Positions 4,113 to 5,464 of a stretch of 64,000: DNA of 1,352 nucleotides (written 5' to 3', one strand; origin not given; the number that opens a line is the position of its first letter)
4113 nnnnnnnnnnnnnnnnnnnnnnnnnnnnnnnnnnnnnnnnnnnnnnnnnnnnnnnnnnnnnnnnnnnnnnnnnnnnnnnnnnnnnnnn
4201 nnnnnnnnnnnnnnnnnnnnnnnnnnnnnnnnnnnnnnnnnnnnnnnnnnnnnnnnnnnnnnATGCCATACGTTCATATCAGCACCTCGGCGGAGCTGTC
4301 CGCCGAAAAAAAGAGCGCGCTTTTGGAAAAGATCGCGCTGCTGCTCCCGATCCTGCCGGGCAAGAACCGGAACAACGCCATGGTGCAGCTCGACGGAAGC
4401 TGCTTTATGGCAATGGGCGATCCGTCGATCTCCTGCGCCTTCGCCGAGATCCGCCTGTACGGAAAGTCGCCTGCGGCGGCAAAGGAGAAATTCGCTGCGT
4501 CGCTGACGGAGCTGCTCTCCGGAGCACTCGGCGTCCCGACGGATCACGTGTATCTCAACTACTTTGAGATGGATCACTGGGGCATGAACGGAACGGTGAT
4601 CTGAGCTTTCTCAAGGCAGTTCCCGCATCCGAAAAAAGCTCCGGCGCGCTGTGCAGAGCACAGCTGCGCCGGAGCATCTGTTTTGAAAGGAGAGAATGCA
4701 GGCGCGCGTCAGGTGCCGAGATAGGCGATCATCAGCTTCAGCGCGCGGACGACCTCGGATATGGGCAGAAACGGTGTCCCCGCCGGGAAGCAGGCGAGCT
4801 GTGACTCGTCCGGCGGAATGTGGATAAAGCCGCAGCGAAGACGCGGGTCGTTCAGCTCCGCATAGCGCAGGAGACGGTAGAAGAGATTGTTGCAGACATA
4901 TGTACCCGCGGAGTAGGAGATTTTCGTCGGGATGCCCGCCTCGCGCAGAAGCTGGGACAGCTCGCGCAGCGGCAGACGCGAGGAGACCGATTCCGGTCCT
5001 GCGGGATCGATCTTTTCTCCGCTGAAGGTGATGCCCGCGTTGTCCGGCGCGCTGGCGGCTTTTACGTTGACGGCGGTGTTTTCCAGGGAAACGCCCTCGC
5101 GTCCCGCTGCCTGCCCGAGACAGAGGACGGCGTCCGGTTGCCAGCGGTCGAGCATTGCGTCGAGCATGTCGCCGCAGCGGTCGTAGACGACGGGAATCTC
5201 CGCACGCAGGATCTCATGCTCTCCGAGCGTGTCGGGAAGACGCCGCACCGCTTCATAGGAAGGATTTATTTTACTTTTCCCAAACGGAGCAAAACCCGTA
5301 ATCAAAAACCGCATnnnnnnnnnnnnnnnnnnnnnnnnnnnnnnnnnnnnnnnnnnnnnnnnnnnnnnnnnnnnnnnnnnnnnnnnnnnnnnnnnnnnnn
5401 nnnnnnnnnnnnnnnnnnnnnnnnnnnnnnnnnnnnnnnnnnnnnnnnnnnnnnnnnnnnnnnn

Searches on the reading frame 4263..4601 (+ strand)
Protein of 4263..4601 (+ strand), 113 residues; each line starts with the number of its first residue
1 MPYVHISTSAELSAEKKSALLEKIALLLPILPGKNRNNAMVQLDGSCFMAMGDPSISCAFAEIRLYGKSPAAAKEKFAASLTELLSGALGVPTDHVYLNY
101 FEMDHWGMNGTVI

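Call 25: search_protein_families(library=ncbifam, proteins=[window:4263-4601:+], max_evalue=0.00001)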
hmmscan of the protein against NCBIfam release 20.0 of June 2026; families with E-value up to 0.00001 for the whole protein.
seq(113 aa): 0 families

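Call 45: search_protein_families(library=pfam, proteins=[window:4263-4601:+], max_evalue=1)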
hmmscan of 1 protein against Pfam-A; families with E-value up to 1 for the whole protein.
seq(113 aa): 3 families
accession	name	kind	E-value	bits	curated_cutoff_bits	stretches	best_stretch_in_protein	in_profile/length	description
PF01187.23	MIF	-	1.4e-09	38.7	22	1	2-112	1-112/114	Macrophage migration inhibitory factor (MIF)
PF01361.26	Tautomerase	-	3.9e-07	30.3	22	1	61-113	3-57/60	Tautomerase enzyme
PF14552.11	Tautomerase_2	-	2.3e-05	24.8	28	1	71-104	42-75/82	Tautomerase enzyme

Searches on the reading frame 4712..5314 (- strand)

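Call 25: search_protein_families(library=ncbifam, proteins=[window:4712-5314:-], max_evalue=0.00001)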
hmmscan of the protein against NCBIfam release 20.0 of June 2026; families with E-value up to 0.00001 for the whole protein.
seq(201 aa): 6 families
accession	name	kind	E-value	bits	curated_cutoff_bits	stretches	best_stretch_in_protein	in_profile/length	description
NF009676.0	PRK13197.1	subfamily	1.9e-57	194.7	199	1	1-197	2-198/215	pyroglutamyl-peptidase I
TIGR00504.1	pyro_pdase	equivalog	2.7e-48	164.8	201.75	1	3-196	2-195/213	pyroglutamyl-peptidase I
NF009672.0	PRK13193.1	equivalog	2.1e-38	132.1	271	1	1-199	1-198/209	pyroglutamyl-peptidase I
NF009675.0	PRK13196.1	equivalog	6.8e-37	127.4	308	1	3-196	4-204/219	pyroglutamyl-peptidase I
NF009673.0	PRK13194.1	equivalog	1.3e-35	123.1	274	1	1-172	1-173/208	pyroglutamyl-peptidase I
NF009674.0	PRK13195.1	equivalog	1.5e-21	77.4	382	1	3-169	4-174/222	pyrrolidone-carboxylate peptidase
